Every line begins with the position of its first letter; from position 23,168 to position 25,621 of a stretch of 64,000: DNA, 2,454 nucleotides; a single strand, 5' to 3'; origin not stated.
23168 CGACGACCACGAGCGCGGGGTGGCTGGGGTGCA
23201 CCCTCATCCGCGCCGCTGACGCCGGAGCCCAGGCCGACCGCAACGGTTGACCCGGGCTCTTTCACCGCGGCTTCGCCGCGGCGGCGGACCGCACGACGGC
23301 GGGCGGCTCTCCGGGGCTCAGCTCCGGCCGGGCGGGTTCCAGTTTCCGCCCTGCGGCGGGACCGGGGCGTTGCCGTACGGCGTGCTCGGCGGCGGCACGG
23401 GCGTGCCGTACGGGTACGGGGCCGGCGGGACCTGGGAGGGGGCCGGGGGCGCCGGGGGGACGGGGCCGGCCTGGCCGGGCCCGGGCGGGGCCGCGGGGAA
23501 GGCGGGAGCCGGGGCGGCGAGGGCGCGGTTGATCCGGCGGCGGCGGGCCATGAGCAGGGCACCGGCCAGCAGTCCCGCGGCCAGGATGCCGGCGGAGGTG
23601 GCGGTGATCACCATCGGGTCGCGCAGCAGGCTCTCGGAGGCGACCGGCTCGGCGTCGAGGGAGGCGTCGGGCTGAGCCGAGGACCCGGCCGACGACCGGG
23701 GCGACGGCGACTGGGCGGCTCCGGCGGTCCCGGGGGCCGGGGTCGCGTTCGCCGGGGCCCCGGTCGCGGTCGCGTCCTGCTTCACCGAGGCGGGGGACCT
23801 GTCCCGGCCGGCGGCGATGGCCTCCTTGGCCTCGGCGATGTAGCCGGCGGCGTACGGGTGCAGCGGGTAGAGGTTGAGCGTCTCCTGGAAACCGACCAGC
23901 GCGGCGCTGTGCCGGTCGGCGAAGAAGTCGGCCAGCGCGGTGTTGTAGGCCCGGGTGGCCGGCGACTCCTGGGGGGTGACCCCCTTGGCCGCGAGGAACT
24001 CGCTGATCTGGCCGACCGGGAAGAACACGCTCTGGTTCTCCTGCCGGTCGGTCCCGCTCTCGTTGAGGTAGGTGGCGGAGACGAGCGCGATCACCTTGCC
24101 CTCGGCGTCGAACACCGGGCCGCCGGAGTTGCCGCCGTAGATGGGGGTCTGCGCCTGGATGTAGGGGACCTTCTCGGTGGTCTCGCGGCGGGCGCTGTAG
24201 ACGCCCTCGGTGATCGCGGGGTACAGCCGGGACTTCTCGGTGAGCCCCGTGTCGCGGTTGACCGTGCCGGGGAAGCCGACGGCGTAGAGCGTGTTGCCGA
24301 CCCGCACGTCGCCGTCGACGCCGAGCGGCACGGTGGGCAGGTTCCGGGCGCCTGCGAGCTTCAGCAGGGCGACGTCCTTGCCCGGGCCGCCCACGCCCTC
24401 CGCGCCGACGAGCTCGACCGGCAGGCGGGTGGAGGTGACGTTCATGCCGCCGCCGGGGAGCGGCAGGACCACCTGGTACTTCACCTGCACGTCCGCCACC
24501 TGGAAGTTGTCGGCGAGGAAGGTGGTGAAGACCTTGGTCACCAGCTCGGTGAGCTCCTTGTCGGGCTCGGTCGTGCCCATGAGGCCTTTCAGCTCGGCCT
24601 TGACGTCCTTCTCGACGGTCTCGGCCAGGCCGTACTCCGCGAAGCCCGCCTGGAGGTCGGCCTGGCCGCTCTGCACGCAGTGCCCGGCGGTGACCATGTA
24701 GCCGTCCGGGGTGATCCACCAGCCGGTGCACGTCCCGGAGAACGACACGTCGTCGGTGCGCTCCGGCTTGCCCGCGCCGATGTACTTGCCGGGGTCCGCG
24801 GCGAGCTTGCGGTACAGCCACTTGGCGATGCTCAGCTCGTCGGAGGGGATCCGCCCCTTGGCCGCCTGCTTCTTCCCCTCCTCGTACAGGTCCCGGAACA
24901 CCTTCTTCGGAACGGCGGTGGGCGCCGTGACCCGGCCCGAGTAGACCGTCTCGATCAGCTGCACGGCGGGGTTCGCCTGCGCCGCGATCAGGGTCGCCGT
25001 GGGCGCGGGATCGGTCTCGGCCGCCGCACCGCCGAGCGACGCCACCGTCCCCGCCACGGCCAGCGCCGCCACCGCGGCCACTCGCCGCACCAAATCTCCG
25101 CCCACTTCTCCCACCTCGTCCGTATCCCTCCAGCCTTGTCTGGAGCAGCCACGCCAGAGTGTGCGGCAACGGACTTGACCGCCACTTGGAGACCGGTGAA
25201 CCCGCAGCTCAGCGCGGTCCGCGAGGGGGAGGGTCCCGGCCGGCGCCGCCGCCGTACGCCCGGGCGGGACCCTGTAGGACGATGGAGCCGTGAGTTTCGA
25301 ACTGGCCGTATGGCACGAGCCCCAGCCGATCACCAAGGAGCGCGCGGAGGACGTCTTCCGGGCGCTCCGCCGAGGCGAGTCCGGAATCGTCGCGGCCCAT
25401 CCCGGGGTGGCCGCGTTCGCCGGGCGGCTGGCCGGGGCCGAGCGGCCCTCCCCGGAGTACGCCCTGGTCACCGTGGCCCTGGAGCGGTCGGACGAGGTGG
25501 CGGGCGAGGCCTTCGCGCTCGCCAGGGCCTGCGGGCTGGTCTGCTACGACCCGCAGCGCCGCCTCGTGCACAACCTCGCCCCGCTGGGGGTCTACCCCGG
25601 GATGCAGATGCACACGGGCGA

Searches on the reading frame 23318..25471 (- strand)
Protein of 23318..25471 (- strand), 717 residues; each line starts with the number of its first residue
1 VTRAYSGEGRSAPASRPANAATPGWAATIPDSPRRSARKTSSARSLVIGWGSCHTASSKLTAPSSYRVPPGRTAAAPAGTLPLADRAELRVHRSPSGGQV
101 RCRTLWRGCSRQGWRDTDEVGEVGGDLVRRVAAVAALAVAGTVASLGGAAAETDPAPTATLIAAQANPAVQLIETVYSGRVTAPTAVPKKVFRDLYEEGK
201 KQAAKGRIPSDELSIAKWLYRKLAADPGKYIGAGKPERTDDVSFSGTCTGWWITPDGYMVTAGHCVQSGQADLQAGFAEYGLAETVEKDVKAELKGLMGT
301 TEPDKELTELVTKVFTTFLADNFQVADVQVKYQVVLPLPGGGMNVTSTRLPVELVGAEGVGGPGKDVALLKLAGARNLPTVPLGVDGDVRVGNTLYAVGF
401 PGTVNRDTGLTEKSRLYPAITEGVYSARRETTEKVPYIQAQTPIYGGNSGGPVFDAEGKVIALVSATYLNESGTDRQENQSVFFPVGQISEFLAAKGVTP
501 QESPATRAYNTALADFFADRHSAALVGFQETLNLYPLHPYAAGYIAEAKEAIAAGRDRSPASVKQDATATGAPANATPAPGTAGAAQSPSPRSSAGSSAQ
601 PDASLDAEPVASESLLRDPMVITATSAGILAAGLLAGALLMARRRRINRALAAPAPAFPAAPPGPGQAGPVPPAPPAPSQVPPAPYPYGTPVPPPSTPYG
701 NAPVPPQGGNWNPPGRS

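Call 56: search_protein_families(library=pfam, proteins=[window:23318-25471:-], max_evalue=0.00001)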
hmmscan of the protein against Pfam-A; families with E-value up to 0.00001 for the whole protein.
window:23318-25471:- (717 aa): 2 families
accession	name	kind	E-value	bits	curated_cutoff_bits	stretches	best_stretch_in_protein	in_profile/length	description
PF13365.12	Trypsin_2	-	7.6e-22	79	27.6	1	348-463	39-144/144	Trypsin-like peptidase domain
PF00089.32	Trypsin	-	5.4e-11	43.2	20.6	0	356-489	76-216/220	Trypsin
